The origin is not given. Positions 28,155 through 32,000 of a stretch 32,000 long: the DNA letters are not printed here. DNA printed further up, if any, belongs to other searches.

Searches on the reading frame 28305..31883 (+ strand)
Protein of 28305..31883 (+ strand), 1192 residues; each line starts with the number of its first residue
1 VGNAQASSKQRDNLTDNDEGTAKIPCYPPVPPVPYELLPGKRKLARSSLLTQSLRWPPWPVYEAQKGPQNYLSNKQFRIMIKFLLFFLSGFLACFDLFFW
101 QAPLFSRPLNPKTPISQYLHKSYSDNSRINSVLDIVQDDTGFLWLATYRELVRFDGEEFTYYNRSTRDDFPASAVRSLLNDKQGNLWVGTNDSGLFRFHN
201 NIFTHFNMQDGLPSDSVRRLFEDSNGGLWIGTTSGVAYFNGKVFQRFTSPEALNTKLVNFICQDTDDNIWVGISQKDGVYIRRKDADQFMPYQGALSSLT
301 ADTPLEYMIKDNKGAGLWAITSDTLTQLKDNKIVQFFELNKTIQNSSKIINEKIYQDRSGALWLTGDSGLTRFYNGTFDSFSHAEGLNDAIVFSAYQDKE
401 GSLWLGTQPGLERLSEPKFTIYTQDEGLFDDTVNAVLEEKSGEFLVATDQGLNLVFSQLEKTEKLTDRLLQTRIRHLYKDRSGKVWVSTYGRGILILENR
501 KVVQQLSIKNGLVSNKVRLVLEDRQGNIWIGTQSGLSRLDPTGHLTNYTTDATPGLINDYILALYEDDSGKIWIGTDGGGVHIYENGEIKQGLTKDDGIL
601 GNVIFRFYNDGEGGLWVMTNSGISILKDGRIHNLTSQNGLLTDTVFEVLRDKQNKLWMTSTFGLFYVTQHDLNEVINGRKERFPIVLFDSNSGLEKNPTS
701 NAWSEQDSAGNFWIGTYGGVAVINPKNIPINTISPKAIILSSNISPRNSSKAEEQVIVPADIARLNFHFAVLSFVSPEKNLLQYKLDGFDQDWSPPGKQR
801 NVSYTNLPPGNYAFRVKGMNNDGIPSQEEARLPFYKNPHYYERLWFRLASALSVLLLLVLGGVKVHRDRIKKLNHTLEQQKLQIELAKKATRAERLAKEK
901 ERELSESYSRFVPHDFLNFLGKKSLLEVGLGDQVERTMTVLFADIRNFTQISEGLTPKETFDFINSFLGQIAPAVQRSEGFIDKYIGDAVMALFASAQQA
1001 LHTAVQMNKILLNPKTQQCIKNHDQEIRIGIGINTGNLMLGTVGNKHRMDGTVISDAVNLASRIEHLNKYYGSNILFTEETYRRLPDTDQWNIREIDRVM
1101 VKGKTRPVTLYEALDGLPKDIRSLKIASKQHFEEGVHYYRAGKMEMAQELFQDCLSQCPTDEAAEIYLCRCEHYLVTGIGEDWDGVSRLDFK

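Call 53: search_protein_families(library=pfam, proteins=[window:28305-31883:+], max_evalue=0.001)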
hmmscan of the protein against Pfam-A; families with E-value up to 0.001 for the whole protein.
window:28305-31883:+ (1192 aa): 3 families
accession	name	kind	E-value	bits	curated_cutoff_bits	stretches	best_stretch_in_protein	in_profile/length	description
PF07494.17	Reg_prop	-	3.3e-51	165.1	20.4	4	211-233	1-23/24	Two component regulator propeller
PF00211.25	Guanylate_cyc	-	2.7e-21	76.4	21.9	1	936-1109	7-178/183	Adenylate and Guanylate cyclase catalytic domain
PF07495.19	Y_Y_Y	-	4.4e-17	62.2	26.6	1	774-835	2-63/65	Y_Y_Y domain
